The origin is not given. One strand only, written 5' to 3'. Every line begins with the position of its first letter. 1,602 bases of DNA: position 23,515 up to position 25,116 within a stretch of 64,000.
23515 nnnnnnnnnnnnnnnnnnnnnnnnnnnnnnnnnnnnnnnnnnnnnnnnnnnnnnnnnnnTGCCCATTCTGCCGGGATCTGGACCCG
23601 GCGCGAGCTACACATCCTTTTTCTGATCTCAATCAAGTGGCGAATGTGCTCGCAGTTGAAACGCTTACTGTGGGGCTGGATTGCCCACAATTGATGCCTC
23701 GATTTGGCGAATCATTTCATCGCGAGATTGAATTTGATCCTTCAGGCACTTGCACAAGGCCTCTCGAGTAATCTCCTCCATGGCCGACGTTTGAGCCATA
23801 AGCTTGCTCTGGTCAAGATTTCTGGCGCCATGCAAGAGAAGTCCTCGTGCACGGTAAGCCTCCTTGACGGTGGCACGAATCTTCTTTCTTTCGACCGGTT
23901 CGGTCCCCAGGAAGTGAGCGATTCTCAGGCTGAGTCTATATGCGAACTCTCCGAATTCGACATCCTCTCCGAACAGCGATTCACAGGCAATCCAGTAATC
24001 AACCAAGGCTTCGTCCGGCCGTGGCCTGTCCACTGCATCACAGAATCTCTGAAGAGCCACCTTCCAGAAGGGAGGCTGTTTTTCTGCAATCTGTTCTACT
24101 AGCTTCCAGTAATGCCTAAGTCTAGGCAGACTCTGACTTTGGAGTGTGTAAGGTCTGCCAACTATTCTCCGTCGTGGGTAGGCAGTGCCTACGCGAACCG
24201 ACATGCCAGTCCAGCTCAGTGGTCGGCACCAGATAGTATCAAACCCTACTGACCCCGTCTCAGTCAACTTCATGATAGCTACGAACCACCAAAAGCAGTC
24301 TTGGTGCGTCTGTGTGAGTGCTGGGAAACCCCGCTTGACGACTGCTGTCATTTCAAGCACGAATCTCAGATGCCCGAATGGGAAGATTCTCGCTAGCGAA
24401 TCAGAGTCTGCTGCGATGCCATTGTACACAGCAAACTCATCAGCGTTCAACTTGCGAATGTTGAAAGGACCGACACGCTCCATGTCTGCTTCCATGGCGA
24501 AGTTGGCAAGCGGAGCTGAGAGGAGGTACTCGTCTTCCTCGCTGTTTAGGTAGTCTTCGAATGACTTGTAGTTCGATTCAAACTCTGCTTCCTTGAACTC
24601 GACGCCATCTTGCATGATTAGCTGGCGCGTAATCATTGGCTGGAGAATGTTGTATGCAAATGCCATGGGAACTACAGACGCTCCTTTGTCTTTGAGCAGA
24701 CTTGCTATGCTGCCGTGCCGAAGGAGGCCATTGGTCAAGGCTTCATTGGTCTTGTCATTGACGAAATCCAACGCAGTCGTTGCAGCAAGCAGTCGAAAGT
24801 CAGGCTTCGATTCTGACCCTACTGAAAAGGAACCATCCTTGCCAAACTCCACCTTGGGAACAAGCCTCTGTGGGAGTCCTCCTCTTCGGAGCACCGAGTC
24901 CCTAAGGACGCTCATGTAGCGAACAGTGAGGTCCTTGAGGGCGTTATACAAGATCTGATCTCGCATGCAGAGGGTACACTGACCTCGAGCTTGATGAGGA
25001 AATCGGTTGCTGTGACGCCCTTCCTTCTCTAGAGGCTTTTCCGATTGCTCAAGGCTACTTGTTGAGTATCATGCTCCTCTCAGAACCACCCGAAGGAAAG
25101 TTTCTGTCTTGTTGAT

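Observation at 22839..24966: Divergently arranged HEPN-type (Rx4H) proteins: a 433-aa Abi-like protein and a 244-aa protein with RCGLFH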

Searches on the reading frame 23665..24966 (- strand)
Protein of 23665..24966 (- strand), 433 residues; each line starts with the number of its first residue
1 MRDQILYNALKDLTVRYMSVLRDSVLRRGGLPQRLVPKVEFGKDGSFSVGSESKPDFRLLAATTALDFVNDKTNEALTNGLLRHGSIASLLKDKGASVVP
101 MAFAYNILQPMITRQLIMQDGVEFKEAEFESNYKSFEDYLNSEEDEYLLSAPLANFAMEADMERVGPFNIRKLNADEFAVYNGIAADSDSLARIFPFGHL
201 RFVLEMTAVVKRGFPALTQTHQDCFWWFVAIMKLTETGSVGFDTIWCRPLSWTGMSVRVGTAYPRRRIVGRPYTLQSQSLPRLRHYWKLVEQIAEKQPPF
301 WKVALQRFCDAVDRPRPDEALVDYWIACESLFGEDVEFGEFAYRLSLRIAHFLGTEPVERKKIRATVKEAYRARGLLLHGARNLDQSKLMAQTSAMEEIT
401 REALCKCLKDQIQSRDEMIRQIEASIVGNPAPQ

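Call 3: search_protein_families(library=pfam, proteins=[window:23665-24966:-], max_evalue=0.1)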
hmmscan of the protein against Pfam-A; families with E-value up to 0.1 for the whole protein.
window:23665-24966:- (433 aa): 0 families

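Call 4: search_protein_families(library=padloc, proteins=[window:23665-24966:-], max_evalue=0.1)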
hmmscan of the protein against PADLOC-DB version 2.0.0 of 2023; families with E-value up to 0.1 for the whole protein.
window:23665-24966:- (433 aa): 0 families

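Call 5: find_homologous_proteins(query=window:23665-24966:-)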
Query window:23665-24966:- (433 aa): 16 proteins with E <= 0.001 among 5862 candidates.
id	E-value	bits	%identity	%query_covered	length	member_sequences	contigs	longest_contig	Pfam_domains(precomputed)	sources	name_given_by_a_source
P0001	6.8e-292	985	100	100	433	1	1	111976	-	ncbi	-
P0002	2.8e-189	647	67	100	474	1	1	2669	-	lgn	-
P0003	4.5e-186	637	65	100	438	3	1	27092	-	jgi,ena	-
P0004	5.8e-156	538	73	74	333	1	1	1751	-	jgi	jgi:hypothetical protein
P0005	7.0e-152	524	54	99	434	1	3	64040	-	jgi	jgi:hypothetical protein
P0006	3.4e-141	489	55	93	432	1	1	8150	-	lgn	-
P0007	1.4e-133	464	50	100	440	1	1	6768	-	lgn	-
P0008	5.2e-132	459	50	99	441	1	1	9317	-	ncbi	-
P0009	3.1e-130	453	51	99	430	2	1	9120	-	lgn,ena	-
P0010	2.4e-125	437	69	64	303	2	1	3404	-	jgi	-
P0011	2.6e-115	404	56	76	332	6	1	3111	-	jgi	jgi:hypothetical protein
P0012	1.8e-112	394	51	83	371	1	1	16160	-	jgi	jgi:hypothetical protein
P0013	1.5e-104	368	44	97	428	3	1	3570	-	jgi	-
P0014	3.2e-99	351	42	99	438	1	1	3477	-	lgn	-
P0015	3.9e-89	318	39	99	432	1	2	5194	-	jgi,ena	-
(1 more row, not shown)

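Call 10: search_protein_families(library=ncbifam, proteins=[window:23665-24966:-], max_evalue=0.1)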
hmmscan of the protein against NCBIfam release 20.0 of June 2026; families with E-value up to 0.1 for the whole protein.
window:23665-24966:- (433 aa): 0 families

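Call 11: search_solved_structures(query=A1, max_evalue=10)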
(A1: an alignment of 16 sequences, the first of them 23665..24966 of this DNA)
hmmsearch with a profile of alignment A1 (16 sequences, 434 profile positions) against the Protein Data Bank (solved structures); distinct sequences matched with E-value up to 10: 10.
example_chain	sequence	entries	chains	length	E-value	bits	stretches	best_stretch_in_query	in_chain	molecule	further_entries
4v6w_Ch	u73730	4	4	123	0.12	14.6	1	343-418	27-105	60S ribosomal protein L35 | FI02809p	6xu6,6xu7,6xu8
25il_R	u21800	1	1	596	0.22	13.7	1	22-101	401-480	Soluble cytochrome b562,Proto-oncogene Mas,LgBiT tag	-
25ik_R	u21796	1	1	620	0.24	13.6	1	22-101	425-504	Soluble cytochrome b562,Proto-oncogene Mas,LgBiT tag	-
6wn2_A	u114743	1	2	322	0.6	12.2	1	28-124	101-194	Tyrosine--tRNA ligase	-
1vbm_A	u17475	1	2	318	1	11.5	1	28-124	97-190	Tyrosyl-tRNA synthetase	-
1x8x_A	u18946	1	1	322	1.1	11.4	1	28-124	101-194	Tyrosyl-tRNA synthetase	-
9b5y_R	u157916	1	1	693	1.1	11.4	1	53-101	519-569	Parathyroid hormone/parathyroid hormone-related peptide receptor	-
3mix_A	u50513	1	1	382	1.2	11.2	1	366-425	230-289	Flagellar biosynthesis protein flhA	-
4oud_B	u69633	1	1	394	1.5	10.9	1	28-124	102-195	Tyrosyl-tRNA synthetase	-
4oud_A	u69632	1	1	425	1.6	10.8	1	28-124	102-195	Tyrosyl-tRNA synthetase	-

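Call 14: find_encoding_contigs(protein=P0001, flank=10000, max_places=3)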
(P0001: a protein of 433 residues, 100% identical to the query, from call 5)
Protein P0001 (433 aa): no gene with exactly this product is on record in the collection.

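Call 15: find_encoding_contigs(protein=P0005, flank=8000, max_places=3)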
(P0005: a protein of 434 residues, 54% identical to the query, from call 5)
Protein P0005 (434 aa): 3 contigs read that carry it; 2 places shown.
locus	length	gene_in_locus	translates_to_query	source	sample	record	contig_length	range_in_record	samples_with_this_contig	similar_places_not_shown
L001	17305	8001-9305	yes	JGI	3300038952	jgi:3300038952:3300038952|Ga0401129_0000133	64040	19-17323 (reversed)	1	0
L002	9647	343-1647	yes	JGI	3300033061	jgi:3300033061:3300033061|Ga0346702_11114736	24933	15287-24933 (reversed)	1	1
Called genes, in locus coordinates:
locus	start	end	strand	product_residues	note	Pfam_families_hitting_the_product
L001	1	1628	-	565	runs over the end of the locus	PF02518:HATPase_c, PF13589:HATPase_c_3, PF01119:DNA_mis_repair, PF08676:MutL_C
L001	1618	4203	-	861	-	PF01624:MutS_I, PF05188:MutS_II, PF05192:MutS_III, PF05190:MutS_IV, PF00488:MutS_V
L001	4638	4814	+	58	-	-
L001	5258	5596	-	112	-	-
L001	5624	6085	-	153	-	-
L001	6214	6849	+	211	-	-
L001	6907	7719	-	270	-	-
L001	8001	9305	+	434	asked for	-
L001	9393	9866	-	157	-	-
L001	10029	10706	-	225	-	-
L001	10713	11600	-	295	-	-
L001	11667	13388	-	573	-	PF18780:HNH_repeat (faint)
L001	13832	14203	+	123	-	-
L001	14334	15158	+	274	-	-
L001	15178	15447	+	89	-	-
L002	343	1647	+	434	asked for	-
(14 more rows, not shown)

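Call 16: find_encoding_contigs(protein=P0003, flank=8000, max_places=3)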
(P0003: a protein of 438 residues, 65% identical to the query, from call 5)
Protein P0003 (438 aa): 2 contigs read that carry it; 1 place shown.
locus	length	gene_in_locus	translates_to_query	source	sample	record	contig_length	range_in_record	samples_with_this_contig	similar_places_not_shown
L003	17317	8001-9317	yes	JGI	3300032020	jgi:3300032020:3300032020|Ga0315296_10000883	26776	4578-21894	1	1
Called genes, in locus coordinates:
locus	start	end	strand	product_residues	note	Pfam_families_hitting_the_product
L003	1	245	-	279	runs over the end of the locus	-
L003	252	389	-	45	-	-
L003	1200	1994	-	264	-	-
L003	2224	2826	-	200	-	-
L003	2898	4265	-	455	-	PF01966:HD, PF19276:HD_assoc_2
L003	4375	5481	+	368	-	-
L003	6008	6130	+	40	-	-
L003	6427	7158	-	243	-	-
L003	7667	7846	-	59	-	-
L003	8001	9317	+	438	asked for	-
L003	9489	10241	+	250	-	-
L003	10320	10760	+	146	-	-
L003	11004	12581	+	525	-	PF12161:HsdM_N, PF02384:N6_Mtase, PF01170:UPF0020 (faint)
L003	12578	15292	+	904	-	PF12161:HsdM_N, PF02384:N6_Mtase, PF07669:Eco57I (weak), PF01420:Methylase_S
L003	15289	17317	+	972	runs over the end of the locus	PF04313:HSDR_N, PF04851:ResIII, PF18766:SWI2_SNF2, PF00270:DEAD (faint), PF22679:T1R_D3-like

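Call 17: find_encoding_contigs(protein=P0012, flank=8000, max_places=2)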
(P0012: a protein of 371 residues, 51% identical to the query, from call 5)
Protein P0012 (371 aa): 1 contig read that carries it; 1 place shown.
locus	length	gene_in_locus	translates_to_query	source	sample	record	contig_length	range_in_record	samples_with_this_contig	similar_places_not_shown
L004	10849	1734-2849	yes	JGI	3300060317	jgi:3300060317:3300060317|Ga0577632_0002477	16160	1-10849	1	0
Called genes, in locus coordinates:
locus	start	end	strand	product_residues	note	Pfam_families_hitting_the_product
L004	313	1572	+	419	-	PF00589:Phage_integrase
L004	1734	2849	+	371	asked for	-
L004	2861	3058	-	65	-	-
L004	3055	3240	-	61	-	-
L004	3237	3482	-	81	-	-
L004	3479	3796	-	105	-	PF13565:HTH_32 (weak), PF02796:HTH_7 (weak), PF13384:HTH_23 (weak)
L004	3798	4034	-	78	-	-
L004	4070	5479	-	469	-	-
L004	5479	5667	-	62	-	-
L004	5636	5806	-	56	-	-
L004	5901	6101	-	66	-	PF04014:MazE_antitoxin (weak)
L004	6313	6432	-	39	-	-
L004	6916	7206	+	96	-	-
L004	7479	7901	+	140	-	-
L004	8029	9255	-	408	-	PF04326:SLFN_AlbA_2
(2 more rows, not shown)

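Call 18: find_encoding_contigs(protein=P0008, flank=8000, max_places=2)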
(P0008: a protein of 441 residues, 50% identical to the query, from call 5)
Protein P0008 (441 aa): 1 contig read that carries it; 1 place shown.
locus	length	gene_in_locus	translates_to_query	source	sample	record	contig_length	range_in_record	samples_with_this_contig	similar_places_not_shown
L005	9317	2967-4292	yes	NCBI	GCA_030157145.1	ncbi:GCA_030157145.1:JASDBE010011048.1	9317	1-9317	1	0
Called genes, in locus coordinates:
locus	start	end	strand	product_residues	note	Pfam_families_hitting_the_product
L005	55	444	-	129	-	-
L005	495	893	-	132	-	PF13366:PDDEXK_3 (weak)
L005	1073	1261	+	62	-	-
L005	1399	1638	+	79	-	-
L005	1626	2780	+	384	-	-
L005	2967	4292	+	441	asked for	-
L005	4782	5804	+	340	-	PF02037:SAP (faint)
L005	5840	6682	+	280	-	-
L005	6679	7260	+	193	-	-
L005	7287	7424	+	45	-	-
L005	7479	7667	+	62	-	-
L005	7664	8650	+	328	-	-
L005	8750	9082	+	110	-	-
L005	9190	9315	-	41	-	?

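Call 21: predict_structure(alignment_id=A1)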
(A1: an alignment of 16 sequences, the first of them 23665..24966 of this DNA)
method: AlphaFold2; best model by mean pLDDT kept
length: 433 residues; sequences in the alignment: 16
mean_pLDDT: 86.4   pTM: 0.83
mean pLDDT of the five models: 86.4, 85.5, 85.4, 85.3, 84.5
residues with pLDDT >= 90: 238; 70-90: 150; 50-70: 27; < 50: 18
segments of 3 or more residues with pLDDT < 50: 193-196, 260-266, 337-339
pLDDT, mean of each block of 10 residues (from residue 1): 89 95 88 89 85 90 89 92 93 88 90 91 94 91 90 91 96 91 73 58 94 86 93 93 86 58 48 93 96 83 94 89 92 65 86 92 91 82 82 94 96 91 81 44
secondary structure, 60 per line:
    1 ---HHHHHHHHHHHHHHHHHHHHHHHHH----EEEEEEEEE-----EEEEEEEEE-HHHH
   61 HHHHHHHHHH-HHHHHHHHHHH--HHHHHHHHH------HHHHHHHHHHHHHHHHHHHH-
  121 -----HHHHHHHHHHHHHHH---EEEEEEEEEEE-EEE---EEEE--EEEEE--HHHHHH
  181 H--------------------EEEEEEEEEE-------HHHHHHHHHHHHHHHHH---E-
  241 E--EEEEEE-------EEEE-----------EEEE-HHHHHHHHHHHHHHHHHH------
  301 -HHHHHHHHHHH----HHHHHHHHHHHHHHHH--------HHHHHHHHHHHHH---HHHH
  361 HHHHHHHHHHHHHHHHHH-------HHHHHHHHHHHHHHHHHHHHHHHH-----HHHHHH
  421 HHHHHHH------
elements in order: H4-28 E33-41 E47-55 H57-70 H72-82 H85-93 H100-119 H126-140 E144-154 E156-158 E162-165 E168-172 H175-181 E202-211 H219-235 E244-249 E257-260 E272-275 H277-294 H302-312 H317-332 H341-353 H357-378 H386-409 H415-427

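Call 27: fold_search(model_id=the predicted structure, library=pdb)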
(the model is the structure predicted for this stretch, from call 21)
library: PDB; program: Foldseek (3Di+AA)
matches with E <= 10: 290; with E <= 0.001: 0
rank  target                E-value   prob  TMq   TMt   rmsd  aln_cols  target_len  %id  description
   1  4kzi_B                3.7e-01  0.16  0.12  0.18  16.6       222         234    7  Crystal Structure of TR3 LBD in complex with DPDO (released 2013-12-18)
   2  4rzg_B                4.4e-01  0.15  0.12  0.18  16.6       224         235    8  Crystal Structure Analysis of the DNPA-bounded NUR77 Ligand binding Domain (released 2015-03-18)
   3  2nty_B                4.4e-01  0.03  0.08  0.10  27.4       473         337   10  Rop4-GDP-PRONE8 (released 2007-01-23)
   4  2hsb                  4.9e-01  0.72  0.16  0.44  10.7       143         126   13  Crystal structure of a hepn domain containing protein (af_0298) from archaeoglobus fulgidus at 1.95 A resolution (released 2006-08-15)
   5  2wbl_A                5.1e-01  0.04  0.09  0.11  26.8       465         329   10  Three-dimensional structure of a binary ROP-PRONE complex (released 2009-04-14)
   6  2wbl_B                5.6e-01  0.05  0.10  0.12  27.1       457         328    9  Three-dimensional structure of a binary ROP-PRONE complex (released 2009-04-14)
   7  6tjp_A                6.2e-01  0.03  0.09  0.08  29.6       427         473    9  Crystal structure of T7 bacteriophage portal protein, 13mer, closed valve - P212121 (released 2020-12-16)
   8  2qtu_B                6.5e-01  0.15  0.13  0.20  14.0       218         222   10  Estrogen receptor beta ligand-binding domain complexed to a benzopyran ligand (released 2007-10-30)
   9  2baw_A                7.5e-01  0.10  0.12  0.17  18.2       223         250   13  Human Nuclear Receptor-Ligand Complex 1 (released 2006-01-24)
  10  6zz1_B                9.5e-01  0.11  0.07  0.20  17.8       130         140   13  Crystal structure of MLKL executioner domain in complex with a covalent inhibitor (released 2020-12-23)
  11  3os8_C                9.5e-01  0.08  0.12  0.17  15.9       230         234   11  Estrogen Receptor (released 2010-11-10)
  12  2ewp_A                9.9e-01  0.08  0.11  0.16  16.5       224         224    8  Crystal structure of Estrogen Related Receptor-3 (ERR-gamma) ligand binding domaind with tamoxifen analog GSK5182 (released 2006-05-09)
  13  6dgr_A                9.9e-01  0.08  0.11  0.16  16.7       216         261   14  Crystal Structure of Human PPARgamma Ligand Binding Domain in Complex with CAY10638 (released 2019-05-22)
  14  2gpv_A                1.2e+00  0.10  0.13  0.19  17.5       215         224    8  Estrogen Related Receptor-gamma ligand binding domain complexed with 4-hydroxy-tamoxifen and a SMRT peptide (released 2006-09-26)
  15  3adt_B                1.3e+00  0.09  0.12  0.17  14.8       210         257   10  Human PPARgamma ligand-binding domain in complex with 5-hydroxy-indole acetate (released 2010-12-22)
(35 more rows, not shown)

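Call 29: search_protein_families(library=pfam, alignment_id=A1, max_evalue=10)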
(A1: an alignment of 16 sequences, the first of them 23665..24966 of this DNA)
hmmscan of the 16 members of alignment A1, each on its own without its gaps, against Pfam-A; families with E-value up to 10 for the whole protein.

A. member 1, window:23665-24966:- (433 aa): 0 families

B. families by the number of members that match (of 16 scanned): 4 families
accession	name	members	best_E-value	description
PF18739.6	HEPN_Apea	1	0.0015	Apea-like HEPN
PF08766.16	DEK_C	1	0.058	DEK C terminal domain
PF19955.5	EAD1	1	0.11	Effector-associated domain 1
PF18373.7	Spectrin_2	1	0.2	Spectrin like domain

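Call 36: find_related_loci(query=A1, collection=genome_contigs, flank=6000)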
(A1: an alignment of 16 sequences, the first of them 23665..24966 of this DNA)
Query A1 (433 aa) in genome_contigs; peptide patterns used: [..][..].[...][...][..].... (x = any residue, [..] = any of these).
14 stretches matched a pattern, but none encodes a relative of the query by tblastn (E <= 1e-3).

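Call 37: find_related_loci(query=A1, collection=viral_contigs, flank=6000)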
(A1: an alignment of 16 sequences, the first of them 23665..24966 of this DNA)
Query A1 (433 aa) in viral_contigs; peptide patterns used: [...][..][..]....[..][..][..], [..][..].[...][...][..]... (x = any residue, [..] = any of these).
37 stretches matched a pattern, but none encodes a relative of the query by tblastn (E <= 1e-3).

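Call 43: search_protein_representatives(alignment_id=A1)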
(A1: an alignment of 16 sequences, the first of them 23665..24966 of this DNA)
Query: 16 sequences, 434 profile positions. Proteins with E-value up to 0.001 (for the whole library): 7318; up to 1e-10: 2056; up to 1e-30: 124. The best 150 are listed.
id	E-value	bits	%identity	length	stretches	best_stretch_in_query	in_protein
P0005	1.7e-199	679.7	-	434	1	1-432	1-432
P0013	1.2e-185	634.1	-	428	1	6-431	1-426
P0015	9.4e-173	591.6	-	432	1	1-432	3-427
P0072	1.1e-138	479.3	-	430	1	1-428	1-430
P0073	9.9e-135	466.3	-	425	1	10-430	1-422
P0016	3.8e-130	451.2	-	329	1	1-341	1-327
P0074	9.8e-111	387.3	-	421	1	53-431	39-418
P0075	1.1e-101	357.5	-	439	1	2-428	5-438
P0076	4.3e-70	253.3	-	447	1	1-430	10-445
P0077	1.1e-55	205.9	-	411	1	117-425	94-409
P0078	8.1e-53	196.4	-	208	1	232-432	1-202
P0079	7.4e-52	193.2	-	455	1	2-423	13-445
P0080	1.3e-50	189.2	-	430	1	1-426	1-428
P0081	2.5e-50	188.2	-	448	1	2-416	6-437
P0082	4.3e-47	177.5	-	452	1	1-426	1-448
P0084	1.2e-45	172.7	-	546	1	2-383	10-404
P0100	2.3e-39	152.1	-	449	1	2-428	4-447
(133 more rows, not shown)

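Call 45: search_protein_families(library=pfam, alignment_id=A3, max_evalue=0.001)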
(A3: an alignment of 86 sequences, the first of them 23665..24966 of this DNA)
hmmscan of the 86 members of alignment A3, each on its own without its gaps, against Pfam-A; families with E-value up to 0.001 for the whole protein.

A. member 1, window:23665-24966:- (433 aa): 0 families

B. families by the number of members that match (of 86 scanned): 1 family
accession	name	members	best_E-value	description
PF18735.6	HEPN_RiboL-PSP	1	0.00083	RiboL-PSP-HEPN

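Call 46: search_solved_structures(query=A3, max_evalue=10, show_alignments=2)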
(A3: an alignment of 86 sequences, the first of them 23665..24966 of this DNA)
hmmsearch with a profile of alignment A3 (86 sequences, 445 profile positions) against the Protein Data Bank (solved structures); distinct sequences matched with E-value up to 10: 1.
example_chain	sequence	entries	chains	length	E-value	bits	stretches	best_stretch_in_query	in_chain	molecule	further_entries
9hxm_A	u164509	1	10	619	0.0054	19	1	366-421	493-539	Putative bacterial antiviral defense protein Ec4ApeA from Escherichia coli strain 10434wH1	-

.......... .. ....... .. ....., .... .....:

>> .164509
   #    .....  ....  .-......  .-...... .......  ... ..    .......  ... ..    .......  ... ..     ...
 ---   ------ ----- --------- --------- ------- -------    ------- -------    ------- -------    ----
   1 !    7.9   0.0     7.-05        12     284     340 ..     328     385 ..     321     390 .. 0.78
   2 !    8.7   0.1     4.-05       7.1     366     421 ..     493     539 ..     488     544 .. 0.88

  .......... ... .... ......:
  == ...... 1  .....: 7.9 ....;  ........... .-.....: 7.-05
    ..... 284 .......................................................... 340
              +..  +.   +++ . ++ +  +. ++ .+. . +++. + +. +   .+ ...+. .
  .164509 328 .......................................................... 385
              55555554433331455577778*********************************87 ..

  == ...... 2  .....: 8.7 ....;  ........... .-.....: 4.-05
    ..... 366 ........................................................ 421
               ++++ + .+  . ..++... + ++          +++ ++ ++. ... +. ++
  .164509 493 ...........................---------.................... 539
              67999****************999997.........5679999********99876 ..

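Call 47: search_protein_families(library=padloc, alignment_id=A3, max_evalue=0.01)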
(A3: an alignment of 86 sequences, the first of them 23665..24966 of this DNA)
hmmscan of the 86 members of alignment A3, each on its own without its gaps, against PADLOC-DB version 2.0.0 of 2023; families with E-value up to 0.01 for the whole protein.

A. member 1, window:23665-24966:- (433 aa): 0 families

B. families by the number of members that match (of 86 scanned): 3 families
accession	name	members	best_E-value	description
PDLC02297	AbiEii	1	0.0015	AbiEii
PDLC01826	CARF2--CARF_HEPN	1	0.0025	-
PDLC00564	JetA3|JetA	1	0.0096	Unknown function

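Call 60: search_dna_similar(query=window:23665-24966:-, collection=plasmids, mode=protein, max_evalue=0.001)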
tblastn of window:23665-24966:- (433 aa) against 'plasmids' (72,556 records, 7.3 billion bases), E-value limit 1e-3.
Records with a match: 2; places in all: 2; records where one place covers at least 80% of the query: 0.
Best place of each record, by identity: <60% 2.
By first word of the organism name: Brevibacillus 1; Leisingera 1.
By predicted mobility (MOB-suite, as given by PLSDB): non-mobilizable 1; conjugative 1.
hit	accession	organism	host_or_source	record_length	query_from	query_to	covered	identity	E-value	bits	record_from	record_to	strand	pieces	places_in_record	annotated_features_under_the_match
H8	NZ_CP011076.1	Brevibacillus laterosporus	Oryza sativa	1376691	249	405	36%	27.4%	1e-9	68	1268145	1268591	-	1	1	none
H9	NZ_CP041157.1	Leisingera aquaemixtae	cell culture,Biocathode MCL, marine ...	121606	303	382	18%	37.5%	2e-6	58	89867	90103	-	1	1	HEPN domain-containing protein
